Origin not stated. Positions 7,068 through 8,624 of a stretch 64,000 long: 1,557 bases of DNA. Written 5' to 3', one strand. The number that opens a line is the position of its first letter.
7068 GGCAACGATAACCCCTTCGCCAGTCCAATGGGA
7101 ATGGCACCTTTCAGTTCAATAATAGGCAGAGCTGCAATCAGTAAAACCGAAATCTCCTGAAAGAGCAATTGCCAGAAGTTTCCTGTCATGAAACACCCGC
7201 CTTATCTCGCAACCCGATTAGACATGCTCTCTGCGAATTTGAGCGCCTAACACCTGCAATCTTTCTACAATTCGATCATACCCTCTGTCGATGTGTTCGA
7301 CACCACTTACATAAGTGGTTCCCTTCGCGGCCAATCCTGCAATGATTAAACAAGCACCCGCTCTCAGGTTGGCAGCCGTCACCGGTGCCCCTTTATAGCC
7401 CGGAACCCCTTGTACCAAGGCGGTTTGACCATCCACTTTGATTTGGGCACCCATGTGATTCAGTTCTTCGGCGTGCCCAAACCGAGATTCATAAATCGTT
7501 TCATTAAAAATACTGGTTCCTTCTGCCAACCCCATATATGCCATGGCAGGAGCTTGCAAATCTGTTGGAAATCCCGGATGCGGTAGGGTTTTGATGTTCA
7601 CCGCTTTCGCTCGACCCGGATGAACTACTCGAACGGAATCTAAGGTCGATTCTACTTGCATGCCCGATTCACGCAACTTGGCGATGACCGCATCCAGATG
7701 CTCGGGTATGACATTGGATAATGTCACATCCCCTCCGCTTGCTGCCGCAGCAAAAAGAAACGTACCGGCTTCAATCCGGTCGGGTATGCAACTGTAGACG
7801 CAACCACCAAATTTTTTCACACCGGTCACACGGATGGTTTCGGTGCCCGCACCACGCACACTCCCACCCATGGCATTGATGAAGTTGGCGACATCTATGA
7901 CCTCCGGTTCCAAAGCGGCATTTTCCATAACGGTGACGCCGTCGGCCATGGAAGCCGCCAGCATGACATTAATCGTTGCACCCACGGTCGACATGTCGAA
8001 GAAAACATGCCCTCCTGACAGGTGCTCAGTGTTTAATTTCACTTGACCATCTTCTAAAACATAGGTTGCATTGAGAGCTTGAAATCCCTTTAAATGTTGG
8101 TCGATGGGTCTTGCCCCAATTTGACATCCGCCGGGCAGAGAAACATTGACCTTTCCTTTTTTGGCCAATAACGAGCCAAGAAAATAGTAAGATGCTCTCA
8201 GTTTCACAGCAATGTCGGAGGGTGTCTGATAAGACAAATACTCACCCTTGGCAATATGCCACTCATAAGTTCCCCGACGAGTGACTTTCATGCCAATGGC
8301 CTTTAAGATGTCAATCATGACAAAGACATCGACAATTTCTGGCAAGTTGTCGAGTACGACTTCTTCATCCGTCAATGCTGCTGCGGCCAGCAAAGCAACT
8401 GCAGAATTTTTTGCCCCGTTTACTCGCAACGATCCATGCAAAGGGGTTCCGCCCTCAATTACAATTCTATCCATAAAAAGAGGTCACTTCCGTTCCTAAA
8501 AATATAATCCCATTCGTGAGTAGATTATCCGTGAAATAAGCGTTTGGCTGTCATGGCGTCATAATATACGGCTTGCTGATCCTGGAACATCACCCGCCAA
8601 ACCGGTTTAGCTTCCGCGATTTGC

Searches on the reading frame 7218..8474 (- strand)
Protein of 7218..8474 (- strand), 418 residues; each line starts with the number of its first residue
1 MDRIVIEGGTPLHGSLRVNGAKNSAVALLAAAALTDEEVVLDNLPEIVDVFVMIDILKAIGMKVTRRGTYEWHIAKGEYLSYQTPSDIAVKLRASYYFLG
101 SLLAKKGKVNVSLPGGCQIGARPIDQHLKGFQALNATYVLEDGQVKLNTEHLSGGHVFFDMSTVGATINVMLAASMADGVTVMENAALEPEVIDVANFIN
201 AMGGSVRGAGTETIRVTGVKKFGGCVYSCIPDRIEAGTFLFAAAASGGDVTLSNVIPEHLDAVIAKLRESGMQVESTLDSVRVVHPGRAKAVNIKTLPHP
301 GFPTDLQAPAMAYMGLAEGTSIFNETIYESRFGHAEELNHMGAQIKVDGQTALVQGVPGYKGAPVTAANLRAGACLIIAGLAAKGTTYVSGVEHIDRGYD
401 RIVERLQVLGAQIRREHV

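Call 20: find_encoding_contigs(protein=window:7218-8474:-, flank=10000, max_places=1)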
Protein window:7218-8474:- (418 aa): 24 contigs read that carry it; 1 place shown.
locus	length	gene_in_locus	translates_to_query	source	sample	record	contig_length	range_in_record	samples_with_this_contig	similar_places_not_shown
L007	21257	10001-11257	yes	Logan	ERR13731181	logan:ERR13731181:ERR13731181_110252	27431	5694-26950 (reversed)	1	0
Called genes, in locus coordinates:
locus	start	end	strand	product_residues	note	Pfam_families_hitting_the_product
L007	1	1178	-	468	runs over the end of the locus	PF03062:MBOAT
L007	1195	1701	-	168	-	PF14270:DUF4358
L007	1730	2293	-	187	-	PF00657:Lipase_GDSL (faint), PF13472:Lipase_GDSL_2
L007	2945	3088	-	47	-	-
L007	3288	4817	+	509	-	PF01476:LysM (weak), PF07501:G5, PF01551:Peptidase_M23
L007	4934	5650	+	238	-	PF00072:Response_reg, PF00486:Trans_reg_C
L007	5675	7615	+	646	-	PF00672:HAMP, PF00989:PAS, PF13188:PAS_8 (weak), PF13596:PAS_10 (weak), PF08448:PAS_4, PF00512:HisKA, PF02518:HATPase_c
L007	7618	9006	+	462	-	-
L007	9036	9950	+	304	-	PF09648:YycI (weak)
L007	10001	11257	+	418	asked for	PF00275:EPSP_synthase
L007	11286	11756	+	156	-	PF06695:Sm_multidrug_ex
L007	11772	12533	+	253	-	PF23023:Anti-Pycsar_Apyc1 (weak), PF12706:Lactamase_B_2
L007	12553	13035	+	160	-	PF02590:SPOUT_MTase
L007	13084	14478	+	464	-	PF01546:Peptidase_M20, PF07687:M20_dimer (faint)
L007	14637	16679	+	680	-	PF26549:Tricorn_N, PF07676:PD40 (weak), PF26550:Tricorn_2nd, PF00930:DPPIV_N (weak), PF07676:PD40, PF26549:Tricorn_N, PF05448:AXE1, PF00326:Peptidase_S9, +4 more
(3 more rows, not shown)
